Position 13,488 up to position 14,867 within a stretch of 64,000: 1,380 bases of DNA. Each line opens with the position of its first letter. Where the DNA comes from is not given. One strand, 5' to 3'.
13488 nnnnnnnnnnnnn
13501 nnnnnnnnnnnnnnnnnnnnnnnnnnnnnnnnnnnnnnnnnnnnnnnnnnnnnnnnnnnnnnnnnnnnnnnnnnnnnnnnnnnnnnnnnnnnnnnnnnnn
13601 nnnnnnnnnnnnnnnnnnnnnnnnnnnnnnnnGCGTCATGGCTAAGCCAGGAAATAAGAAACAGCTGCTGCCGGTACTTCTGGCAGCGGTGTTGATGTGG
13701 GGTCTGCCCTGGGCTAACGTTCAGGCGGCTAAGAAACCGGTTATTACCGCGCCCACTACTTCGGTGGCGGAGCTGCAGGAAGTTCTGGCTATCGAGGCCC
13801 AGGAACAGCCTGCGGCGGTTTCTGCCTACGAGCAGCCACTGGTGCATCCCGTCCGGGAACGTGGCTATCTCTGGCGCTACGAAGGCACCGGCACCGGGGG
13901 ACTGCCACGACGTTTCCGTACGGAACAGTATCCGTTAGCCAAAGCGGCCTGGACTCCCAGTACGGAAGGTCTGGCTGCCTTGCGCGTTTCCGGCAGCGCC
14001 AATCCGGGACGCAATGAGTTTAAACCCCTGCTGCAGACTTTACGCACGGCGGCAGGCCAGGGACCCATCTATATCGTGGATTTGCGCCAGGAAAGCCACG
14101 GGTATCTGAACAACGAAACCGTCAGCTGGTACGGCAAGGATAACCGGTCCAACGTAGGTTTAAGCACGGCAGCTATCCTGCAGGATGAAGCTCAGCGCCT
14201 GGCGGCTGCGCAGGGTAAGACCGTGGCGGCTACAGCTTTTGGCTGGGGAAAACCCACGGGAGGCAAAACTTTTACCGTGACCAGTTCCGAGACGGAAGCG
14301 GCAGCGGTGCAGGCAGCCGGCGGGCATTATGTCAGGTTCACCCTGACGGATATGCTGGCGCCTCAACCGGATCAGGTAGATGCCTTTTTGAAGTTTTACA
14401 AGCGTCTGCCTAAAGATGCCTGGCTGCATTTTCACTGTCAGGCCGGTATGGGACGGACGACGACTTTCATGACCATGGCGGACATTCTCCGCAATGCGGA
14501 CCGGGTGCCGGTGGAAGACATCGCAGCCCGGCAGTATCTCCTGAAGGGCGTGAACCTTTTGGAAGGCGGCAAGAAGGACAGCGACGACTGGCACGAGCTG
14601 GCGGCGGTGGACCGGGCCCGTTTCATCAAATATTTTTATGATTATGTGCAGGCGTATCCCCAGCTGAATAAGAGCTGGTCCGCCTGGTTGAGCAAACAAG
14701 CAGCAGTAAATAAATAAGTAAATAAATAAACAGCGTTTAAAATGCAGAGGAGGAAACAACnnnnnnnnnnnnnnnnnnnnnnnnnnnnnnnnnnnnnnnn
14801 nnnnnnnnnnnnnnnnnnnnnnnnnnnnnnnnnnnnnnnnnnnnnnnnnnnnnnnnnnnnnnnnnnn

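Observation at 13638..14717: Signal-peptide PTP-like phytase wedged inside the FMN-riboswitch-controlled riboflavin operon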

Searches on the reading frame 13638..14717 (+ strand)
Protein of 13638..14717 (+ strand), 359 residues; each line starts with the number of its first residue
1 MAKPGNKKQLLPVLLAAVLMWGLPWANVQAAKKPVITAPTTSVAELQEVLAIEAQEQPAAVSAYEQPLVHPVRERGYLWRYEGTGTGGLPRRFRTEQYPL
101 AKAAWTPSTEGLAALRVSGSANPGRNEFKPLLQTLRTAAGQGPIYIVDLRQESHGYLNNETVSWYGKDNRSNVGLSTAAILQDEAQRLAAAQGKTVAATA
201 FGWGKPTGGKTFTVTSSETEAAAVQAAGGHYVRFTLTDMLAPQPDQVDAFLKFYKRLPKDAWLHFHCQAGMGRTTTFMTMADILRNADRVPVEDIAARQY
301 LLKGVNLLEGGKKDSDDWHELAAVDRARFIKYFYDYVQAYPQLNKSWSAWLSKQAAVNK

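Call 3: search_protein_families(library=pfam, proteins=[window:13638-14717:+], max_evalue=0.01)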
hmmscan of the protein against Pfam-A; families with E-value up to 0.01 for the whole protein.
window:13638-14717:+ (359 aa): 5 families
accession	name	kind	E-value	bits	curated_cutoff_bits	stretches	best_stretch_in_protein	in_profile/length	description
PF14566.11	PTPlike_phytase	-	7.8e-28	98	27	1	147-285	1-158/158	Inositol hexakisphosphate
PF22785.1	Tc-R-P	-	4.1e-08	34.2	27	1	218-279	35-98/106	Polymorphic toxin system, DSP-PTPase phosphatase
PF22741.1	PTP-NADK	-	3.2e-05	23.8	27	1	229-279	77-126/163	DSP-PTPase phosphatase fused to NAD+ Kinase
PF22784.1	PTP-SAK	-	0.0016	19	27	1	216-279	41-106/153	Swiss Army Knife protein, DSP-PTPase phosphatase domain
PF00102.32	Y_phosphatase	-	0.007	16.5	20.9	0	244-289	148-198/234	Protein-tyrosine phosphatase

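Call 4: search_protein_families(library=ncbifam, proteins=[window:13638-14717:+], max_evalue=1)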
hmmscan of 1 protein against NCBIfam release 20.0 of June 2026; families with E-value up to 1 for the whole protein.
window:13638-14717:+ (359 aa): 1 family
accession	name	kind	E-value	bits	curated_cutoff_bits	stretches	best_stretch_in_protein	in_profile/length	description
NF041348.1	XopH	equivalog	4.2e-46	157.9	500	1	109-353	121-367/368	type III secretion system effector XopH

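Call 6: find_homologous_proteins(query=window:13638-14717:+)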
Query window:13638-14717:+ (359 aa): 241 proteins with E <= 0.001 among 8000 candidates; the best 120 are listed.
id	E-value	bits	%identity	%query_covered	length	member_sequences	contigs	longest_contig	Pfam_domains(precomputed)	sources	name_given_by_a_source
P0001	3.8e-238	807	99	100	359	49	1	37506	PF14566.12,PF22741.2,PF22785.2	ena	-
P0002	6.4e-204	695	86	99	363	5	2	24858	PF14566.12,PF22741.2,PF22785.2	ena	-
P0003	4.7e-200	682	87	92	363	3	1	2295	PF14566.12,PF22741.2,PF22785.2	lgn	-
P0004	3.1e-197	673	84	99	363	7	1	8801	PF14566.12,PF22785.2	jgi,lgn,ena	jgi:hypothetical protein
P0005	5.1e-193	659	82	100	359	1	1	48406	PF14566.12,PF22741.2,PF22785.2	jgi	jgi:hypothetical protein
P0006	5.7e-142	491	99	64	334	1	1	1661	-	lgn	-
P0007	3.4e-133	462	61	98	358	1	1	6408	PF22784.2,PF14566.12,PF22741.2,PF22785.2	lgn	-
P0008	3.4e-133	462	63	92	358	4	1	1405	PF22784.2,PF14566.12,PF22741.2,PF22785.2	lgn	-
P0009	8.1e-124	431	46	78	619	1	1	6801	PF22784.2,PF14566.12,PF22741.2,PF22785.2,PF00102.33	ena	-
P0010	2.2e-123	430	45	78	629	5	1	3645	PF22784.2,PF14566.12,PF22741.2,PF22785.2,PF00102.33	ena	-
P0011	6.1e-120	419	43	78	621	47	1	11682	PF22784.2,PF14566.12,PF22741.2,PF22785.2,PF00102.33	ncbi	-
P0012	1.7e-111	391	41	77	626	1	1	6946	PF14566.12,PF22741.2,PF22785.2,PF00102.33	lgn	-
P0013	5.9e-111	389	52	98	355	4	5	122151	PF14566.12,PF22785.2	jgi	jgi:hypothetical protein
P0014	5.9e-108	379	39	77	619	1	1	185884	PF22784.2,PF14566.12,PF22741.2,PF22785.2,PF00102.33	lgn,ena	-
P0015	1.6e-107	378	52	98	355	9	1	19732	PF14566.12,PF22785.2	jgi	jgi:hypothetical protein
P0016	1.1e-105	372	40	78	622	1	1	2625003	PF22784.2,PF14566.12,PF22741.2,PF22785.2,PF00102.33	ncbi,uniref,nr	ncbi:phosphatase domain-containing putative toxin [Pectinatus sottacetonis]|uniref:phosphatase domai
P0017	2.3e-98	348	37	78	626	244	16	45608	PF22784.2,PF14566.12,PF22741.2,PF22785.2,PF00102.33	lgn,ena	-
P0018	1.7e-96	342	41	79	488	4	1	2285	PF22784.2,PF14566.12,PF22741.2,PF22785.2,PF00102.33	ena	-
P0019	4.0e-77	278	49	79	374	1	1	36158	PF14566.12,PF22785.2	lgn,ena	-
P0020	8.3e-76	273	49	79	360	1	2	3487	PF14566.12,PF22785.2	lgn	-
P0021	2.7e-62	229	44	78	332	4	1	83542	PF14566.12,PF22785.2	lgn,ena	-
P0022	3.2e-62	229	43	85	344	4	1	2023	PF14566.12,PF22741.2,PF22785.2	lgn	-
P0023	6.8e-62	228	41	84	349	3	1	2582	PF14566.12,PF22785.2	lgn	-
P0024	1.2e-61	227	39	97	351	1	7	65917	PF14566.12,PF22741.2,PF22785.2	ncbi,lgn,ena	-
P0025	3.8e-61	225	40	77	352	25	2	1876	PF14566.12,PF22785.2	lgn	-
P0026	5.6e-61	225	40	86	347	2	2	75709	PF14566.12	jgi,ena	-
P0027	8.6e-61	224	39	97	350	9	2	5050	PF14566.12,PF22785.2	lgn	-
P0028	9.5e-61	224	42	78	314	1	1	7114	PF14566.12,PF22785.2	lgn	-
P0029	1.0e-60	224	42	84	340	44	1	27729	PF14566.12,PF22785.2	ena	-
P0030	4.3e-60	222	43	77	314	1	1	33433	PF14566.12,PF22741.2,PF22785.2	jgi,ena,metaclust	metaclust:\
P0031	6.0e-60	221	40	96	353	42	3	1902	PF14566.12,PF22785.2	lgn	-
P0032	7.2e-60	221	41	87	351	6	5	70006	PF14566.12,PF22785.2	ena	-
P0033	1.2e-59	220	43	77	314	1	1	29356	PF14566.12,PF22785.2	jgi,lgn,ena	-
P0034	2.3e-59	219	38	97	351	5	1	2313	PF14566.12,PF22785.2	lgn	-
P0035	6.8e-59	218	43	76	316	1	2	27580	PF14566.12,PF22741.2,PF22785.2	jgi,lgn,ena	-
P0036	9.7e-59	217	43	78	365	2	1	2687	PF22784.2,PF14566.12,PF22785.2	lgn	-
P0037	1.1e-58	217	45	78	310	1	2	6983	PF22784.2,PF14566.12,PF22741.2,PF22785.2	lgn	-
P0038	1.7e-57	213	41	79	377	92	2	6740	PF14566.12,PF22785.2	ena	-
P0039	1.9e-57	213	41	86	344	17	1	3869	PF14566.12,PF22741.2,PF22785.2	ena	-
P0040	3.2e-57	212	41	83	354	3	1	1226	PF14566.12,PF22785.2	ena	-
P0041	4.4e-57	212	43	79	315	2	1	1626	PF22784.2,PF14566.12,PF22741.2,PF22785.2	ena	-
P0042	5.5e-57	212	43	78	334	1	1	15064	PF14566.12,PF22785.2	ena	-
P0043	5.5e-57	212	42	79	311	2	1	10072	PF14566.12,PF22785.2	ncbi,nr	ncbi:MAG: protein tyrosine phosphatase [Selenomonas sp.]|nr:protein tyrosine phosphatase [Selenomona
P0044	5.9e-57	211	43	76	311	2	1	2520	PF14566.12,PF22741.2,PF22785.2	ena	-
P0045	8.0e-57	211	42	77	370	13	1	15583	PF14566.12,PF22785.2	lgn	-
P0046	9.8e-57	211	42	78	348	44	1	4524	PF14566.12,PF22741.2,PF22785.2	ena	-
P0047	1.2e-56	210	42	78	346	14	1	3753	PF14566.12,PF22785.2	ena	-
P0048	1.8e-56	210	42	76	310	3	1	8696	PF14566.12,PF22741.2,PF22785.2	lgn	-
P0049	3.1e-56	209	41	77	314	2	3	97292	PF14566.12,PF22741.2,PF22785.2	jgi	-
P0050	3.2e-56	209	42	78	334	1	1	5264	PF14566.12,PF22785.2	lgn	-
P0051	7.4e-56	208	43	78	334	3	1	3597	PF14566.12,PF22785.2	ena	-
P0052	8.2e-56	208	41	78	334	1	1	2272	PF14566.12,PF22785.2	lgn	-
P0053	1.3e-55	207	36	96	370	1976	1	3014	PF14566.12,PF22785.2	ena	-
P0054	1.9e-55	206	41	77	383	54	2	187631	PF14566.12,PF22785.2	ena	-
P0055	2.2e-55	206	37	97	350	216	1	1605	PF14566.12,PF22741.2,PF22785.2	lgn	-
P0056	2.6e-55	206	43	78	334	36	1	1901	PF14566.12,PF22785.2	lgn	-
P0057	4.1e-55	205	42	78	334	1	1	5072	PF14566.12,PF22785.2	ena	-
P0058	5.9e-55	205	41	77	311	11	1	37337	PF14566.12,PF22741.2,PF22785.2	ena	-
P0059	8.0e-55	204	42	78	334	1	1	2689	PF14566.12,PF22785.2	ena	-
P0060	1.4e-54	204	38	89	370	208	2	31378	PF14566.12,PF22785.2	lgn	-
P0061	1.6e-54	203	40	82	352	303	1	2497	PF14566.12,PF22741.2,PF22785.2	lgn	-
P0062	2.0e-54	203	38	97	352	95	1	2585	PF14566.12,PF22741.2,PF22785.2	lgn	-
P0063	2.1e-54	203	38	97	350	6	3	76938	PF14566.12,PF22741.2,PF22785.2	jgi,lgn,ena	jgi:hypothetical protein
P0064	2.5e-54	203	41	78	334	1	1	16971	PF14566.12,PF22785.2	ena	-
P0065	2.7e-54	203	41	76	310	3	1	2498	PF14566.12,PF22741.2,PF22785.2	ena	-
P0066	4.4e-54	202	38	97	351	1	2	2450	PF14566.12,PF22741.2,PF22785.2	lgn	-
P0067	4.8e-54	202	35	96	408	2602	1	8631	PF14566.12,PF22785.2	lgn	-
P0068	5.8e-54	202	40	77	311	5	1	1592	PF14566.12,PF22741.2,PF22785.2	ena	-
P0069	5.8e-54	202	41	78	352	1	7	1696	PF14566.12,PF22785.2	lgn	-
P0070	1.3e-53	201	38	97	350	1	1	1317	PF14566.12,PF22741.2,PF22785.2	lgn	-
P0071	1.5e-53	200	38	97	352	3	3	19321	PF14566.12,PF22741.2,PF22785.2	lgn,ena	-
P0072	2.8e-53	199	39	77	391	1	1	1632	PF14566.12,PF22741.2,PF22785.2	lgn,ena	-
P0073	4.9e-53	199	43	76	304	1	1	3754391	PF22784.2,PF14566.12,PF22741.2,PF22785.2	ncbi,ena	-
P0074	5.9e-53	198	38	97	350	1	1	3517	PF14566.12,PF22741.2,PF22785.2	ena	-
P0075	7.0e-53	198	43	79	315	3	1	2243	PF14566.12,PF22785.2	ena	-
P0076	8.3e-53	198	37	97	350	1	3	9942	PF14566.12,PF22741.2,PF22785.2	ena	-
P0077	8.5e-53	198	37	97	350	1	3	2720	PF14566.12,PF22741.2,PF22785.2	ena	-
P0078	8.7e-53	198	40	78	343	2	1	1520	PF14566.12,PF22785.2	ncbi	-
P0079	1.9e-52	197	40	76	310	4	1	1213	PF14566.12,PF22741.2,PF22785.2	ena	-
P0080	3.0e-52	196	42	76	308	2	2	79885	PF14566.12,PF22785.2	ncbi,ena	-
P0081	5.0e-52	195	40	79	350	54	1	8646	PF14566.12,PF22741.2,PF22785.2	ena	-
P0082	7.3e-52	195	37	97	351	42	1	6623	PF14566.12,PF22741.2,PF22785.2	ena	-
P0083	7.4e-52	195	36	97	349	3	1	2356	PF14566.12,PF22741.2,PF22785.2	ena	-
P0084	9.4e-52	194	37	85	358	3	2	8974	PF14566.12,PF22785.2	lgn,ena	-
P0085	1.1e-51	194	38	77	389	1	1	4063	PF14566.12,PF22785.2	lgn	-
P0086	1.3e-51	194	40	77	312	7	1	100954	PF14566.12,PF22741.2,PF22785.2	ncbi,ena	-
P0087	1.8e-51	193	41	76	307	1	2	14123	PF14566.12,PF22785.2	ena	-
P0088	2.1e-51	193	43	74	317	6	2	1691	PF14566.12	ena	-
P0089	5.2e-51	192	43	77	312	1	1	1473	PF14566.12,PF22741.2,PF22785.2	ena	-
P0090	5.7e-51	192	41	76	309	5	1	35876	PF14566.12,PF22785.2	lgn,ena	-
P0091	7.7e-51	191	45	67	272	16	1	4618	PF14566.12,PF22785.2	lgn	-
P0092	1.4e-50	190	39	76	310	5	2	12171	PF14566.12,PF22785.2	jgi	-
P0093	1.4e-50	190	40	76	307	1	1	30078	PF14566.12,PF22785.2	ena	-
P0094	2.7e-50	190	38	68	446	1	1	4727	PF14566.12,PF22785.2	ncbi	-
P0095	2.8e-50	189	41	76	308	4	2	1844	PF14566.12,PF22785.2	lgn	-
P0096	3.1e-50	189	40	78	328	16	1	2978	PF14566.12,PF22785.2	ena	-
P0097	4.0e-50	189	37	83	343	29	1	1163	PF14566.12,PF22785.2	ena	-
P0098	6.0e-50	188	39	77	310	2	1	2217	PF14566.12,PF22785.2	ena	-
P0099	6.9e-50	188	38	77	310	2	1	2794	PF14566.12,PF22785.2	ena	-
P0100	7.5e-50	188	38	78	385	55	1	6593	PF14566.12,PF22741.2,PF22785.2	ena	-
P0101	9.5e-50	188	39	76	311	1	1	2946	PF14566.12,PF22785.2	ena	-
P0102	4.2e-49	186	41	73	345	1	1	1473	PF22784.2,PF14566.12,PF22785.2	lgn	-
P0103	4.6e-49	185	39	76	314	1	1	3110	PF14566.12,PF22741.2,PF22785.2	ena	-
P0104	5.0e-49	185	39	76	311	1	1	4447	PF14566.12,PF22785.2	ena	-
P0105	5.6e-49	185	42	66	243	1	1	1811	PF14566.12,PF22785.2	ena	-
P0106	6.3e-49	185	39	76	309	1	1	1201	PF14566.12,PF22785.2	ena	-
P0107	6.4e-49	185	39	77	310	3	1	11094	PF14566.12,PF22785.2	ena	-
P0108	7.3e-49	185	39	76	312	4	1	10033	PF14566.12,PF22741.2,PF22785.2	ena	-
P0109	8.5e-49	185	41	71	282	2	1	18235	PF14566.12,PF22785.2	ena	-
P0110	9.0e-49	185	42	74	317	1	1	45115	PF14566.12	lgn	-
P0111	9.5e-49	184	38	82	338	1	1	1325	PF14566.12,PF22785.2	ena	-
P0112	2.3e-48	183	39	78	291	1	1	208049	PF14566.12,PF22785.2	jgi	-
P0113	2.3e-48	183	40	74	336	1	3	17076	PF22784.2,PF14566.12,PF22741.2,PF22785.2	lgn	-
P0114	2.8e-48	183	39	76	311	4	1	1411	PF14566.12,PF22785.2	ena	-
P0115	3.4e-48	183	39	75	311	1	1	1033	PF14566.12,PF22741.2,PF22785.2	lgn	-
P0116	5.1e-48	182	38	77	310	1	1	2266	PF14566.12,PF22741.2,PF22785.2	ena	-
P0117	5.8e-48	182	41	73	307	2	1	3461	PF14566.12,PF22741.2,PF22785.2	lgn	-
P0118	6.4e-48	182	39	76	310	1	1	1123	PF14566.12,PF22741.2,PF22785.2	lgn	-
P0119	7.2e-48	182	38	76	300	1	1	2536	PF14566.12,PF22785.2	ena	-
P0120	8.3e-48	181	39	78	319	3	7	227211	PF14566.12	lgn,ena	-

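Call 7: search_solved_structures(query=window:13638-14717:+, show_alignments=2)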
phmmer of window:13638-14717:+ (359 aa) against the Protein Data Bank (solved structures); distinct sequences matched with E-value up to 0.001: 21.
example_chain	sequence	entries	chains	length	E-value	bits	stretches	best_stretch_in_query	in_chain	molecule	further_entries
3f41_A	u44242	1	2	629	9.4e-108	363.6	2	75-353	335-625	Phytase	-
4wu3_A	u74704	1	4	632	6.1e-105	354.4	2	75-353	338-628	MYO-INOSITOL PHOSPHOHYDROLASE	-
1u24_A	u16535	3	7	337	3.3e-60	207.3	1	69-354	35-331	myo-inositol hexaphosphate phosphohydrolase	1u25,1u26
2psz_A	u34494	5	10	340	3.5e-60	207.2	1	69-354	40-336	Myo-inositol hexaphosphate phosphohydrolase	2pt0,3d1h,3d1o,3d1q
2b4o_A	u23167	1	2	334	1.1e-59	205.5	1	70-354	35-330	myo-inositol hexaphosphate phosphohydrolase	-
2b4p_A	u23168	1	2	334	2.1e-59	204.6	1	70-354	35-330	myo-inositol hexaphosphate phosphohydrolase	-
3moz_A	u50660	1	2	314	7.9e-59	202.7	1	70-354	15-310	Myo-inositol hexaphosphate phosphohydrolase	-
4wty_A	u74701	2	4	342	9.1e-59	202.5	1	69-354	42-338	MYO-INOSITOL PHOSPHOHYDROLASE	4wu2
3o3l_A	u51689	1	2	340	1e-58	202.3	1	69-354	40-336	Myo-inositol hexaphosphate phosphohydrolase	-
3mmj_A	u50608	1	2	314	1e-58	202.3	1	70-354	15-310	Myo-inositol hexaphosphate phosphohydrolase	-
2b4u_A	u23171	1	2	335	1.3e-58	202.1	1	70-354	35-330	myo-inositol hexaphosphate phosphohydrolase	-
9pt7_A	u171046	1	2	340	3.7e-57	197.2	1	69-354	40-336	Myo-inositol hexaphosphate phosphohydrolase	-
4jbc_A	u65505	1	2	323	3e-54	187.6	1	70-354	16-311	designed serine hydrolase 3mmj_2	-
7k6y_A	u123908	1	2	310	2e-47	165.2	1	83-353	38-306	Myo-inositol phosphohydrolase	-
9n58_A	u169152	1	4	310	5.2e-46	160.6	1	83-353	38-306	Tyrosine specific protein phosphatases domain-containing protein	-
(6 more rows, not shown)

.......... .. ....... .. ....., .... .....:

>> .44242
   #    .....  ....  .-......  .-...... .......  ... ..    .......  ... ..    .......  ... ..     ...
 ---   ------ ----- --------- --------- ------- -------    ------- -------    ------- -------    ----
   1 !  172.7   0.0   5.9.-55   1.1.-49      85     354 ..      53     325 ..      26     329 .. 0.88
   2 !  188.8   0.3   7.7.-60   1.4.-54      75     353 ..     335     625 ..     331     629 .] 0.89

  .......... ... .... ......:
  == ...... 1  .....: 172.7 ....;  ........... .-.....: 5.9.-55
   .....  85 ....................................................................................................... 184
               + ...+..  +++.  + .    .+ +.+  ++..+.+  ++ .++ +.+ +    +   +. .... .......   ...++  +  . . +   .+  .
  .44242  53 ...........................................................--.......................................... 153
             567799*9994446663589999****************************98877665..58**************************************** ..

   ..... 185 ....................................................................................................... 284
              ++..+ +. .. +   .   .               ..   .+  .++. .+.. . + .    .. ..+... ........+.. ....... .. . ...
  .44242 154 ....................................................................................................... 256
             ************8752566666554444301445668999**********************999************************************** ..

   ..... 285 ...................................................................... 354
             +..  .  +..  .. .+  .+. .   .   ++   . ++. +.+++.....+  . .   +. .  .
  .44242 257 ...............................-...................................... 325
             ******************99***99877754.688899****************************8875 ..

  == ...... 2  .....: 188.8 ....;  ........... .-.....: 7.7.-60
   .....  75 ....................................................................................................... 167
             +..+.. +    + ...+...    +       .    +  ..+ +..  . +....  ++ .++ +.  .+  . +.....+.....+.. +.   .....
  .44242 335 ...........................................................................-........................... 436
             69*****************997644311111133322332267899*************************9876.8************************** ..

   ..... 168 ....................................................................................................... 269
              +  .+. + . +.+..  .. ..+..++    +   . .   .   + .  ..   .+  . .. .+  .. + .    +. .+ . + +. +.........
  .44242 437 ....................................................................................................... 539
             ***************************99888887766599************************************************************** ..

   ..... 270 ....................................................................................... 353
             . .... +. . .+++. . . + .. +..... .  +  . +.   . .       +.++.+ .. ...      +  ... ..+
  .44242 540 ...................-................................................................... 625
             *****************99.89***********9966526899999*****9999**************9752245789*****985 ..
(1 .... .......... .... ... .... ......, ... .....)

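Call 9: find_encoding_contigs(protein=P0001, flank=8000, max_places=3)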
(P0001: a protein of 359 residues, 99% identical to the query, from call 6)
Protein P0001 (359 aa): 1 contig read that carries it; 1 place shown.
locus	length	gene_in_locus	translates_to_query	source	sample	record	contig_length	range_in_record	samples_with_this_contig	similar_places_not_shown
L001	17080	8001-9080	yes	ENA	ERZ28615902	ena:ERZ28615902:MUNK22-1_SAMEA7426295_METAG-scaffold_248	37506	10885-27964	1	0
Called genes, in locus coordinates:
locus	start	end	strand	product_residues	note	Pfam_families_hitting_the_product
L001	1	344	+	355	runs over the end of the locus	PF21016:RlmN_N, PF04055:Radical_SAM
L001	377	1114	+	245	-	PF00481:PP2C, PF13672:PP2C_2, PF07228:SpoIIE (weak)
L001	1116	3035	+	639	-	PF00069:Pkinase, PF01636:APH (faint), PF07714:PK_Tyr_Ser-Thr, PF03109:ABC1 (weak), PF03793:PASTA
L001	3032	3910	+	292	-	PF16745:RsgA_N, PF03193:RsgA_GTPase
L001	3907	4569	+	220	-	PF00834:Ribul_P_3_epim, PF00215:OMPdecase (weak)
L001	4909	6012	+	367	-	PF00383:dCMP_cyt_deam_1, PF14437:MafB19-deam (weak), PF01872:RibD_C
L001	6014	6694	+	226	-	PF00677:Lum_binding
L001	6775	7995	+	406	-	PF00926:DHBP_synthase, PF00925:GTP_cyclohydro2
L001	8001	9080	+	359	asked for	PF22741:PTP-NADK (faint), PF14566:PTPlike_phytase, PF22785:Tc-R-P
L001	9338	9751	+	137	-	PF00885:DMRL_synthase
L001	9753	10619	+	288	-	PF01430:HSP33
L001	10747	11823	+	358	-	PF00154:RecA_N, PF06745:ATPase (weak), PF08423:Rad51, PF27531:MT3502_N (weak), PF21096:RecA_C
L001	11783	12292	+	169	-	PF21982:RecX_HTH1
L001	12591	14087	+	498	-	PF12072:RNase_Y_N, PF22891:KH_PNO1_2nd (faint), PF00013:KH_1 (weak), PF08668:HDOD (faint), PF01966:HD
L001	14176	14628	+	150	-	PF12773:DZR (weak), PF13240:Zn_Ribbon_1 (weak), PF13248:Zn_ribbon_3 (weak)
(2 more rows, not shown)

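Call 10: find_encoding_contigs(protein=P0002, flank=8000, max_places=3)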
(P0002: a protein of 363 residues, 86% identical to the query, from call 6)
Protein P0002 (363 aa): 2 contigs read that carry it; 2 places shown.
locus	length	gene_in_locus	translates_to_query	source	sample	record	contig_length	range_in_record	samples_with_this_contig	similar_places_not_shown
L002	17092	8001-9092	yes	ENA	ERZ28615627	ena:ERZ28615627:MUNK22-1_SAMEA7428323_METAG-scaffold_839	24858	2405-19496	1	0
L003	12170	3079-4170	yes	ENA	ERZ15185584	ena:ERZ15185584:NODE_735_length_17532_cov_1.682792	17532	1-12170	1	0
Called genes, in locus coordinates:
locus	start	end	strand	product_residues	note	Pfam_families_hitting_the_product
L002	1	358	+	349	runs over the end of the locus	PF21016:RlmN_N, PF04055:Radical_SAM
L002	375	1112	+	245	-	PF00481:PP2C, PF13672:PP2C_2, PF07228:SpoIIE (weak)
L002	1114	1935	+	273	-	-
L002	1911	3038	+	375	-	PF03793:PASTA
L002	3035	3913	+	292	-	PF16745:RsgA_N, PF01926:MMR_HSR1 (faint), PF03193:RsgA_GTPase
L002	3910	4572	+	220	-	PF00834:Ribul_P_3_epim, PF00215:OMPdecase (weak)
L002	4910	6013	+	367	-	PF00383:dCMP_cyt_deam_1, PF14437:MafB19-deam (weak), PF01872:RibD_C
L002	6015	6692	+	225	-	PF00677:Lum_binding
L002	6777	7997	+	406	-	PF00926:DHBP_synthase, PF00925:GTP_cyclohydro2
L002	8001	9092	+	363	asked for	PF14566:PTPlike_phytase, PF22741:PTP-NADK (weak), PF22785:Tc-R-P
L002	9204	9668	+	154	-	PF00885:DMRL_synthase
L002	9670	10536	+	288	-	PF01430:HSP33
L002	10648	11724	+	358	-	PF00154:RecA_N, PF06745:ATPase (weak), PF08423:Rad51, PF27531:MT3502_N (weak), PF21096:RecA_C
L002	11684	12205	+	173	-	PF21982:RecX_HTH1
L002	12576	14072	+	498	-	PF12072:RNase_Y_N, PF22891:KH_PNO1_2nd (faint), PF00013:KH_1 (weak), PF08668:HDOD (faint), PF01966:HD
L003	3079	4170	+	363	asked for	PF14566:PTPlike_phytase, PF22741:PTP-NADK (weak), PF22785:Tc-R-P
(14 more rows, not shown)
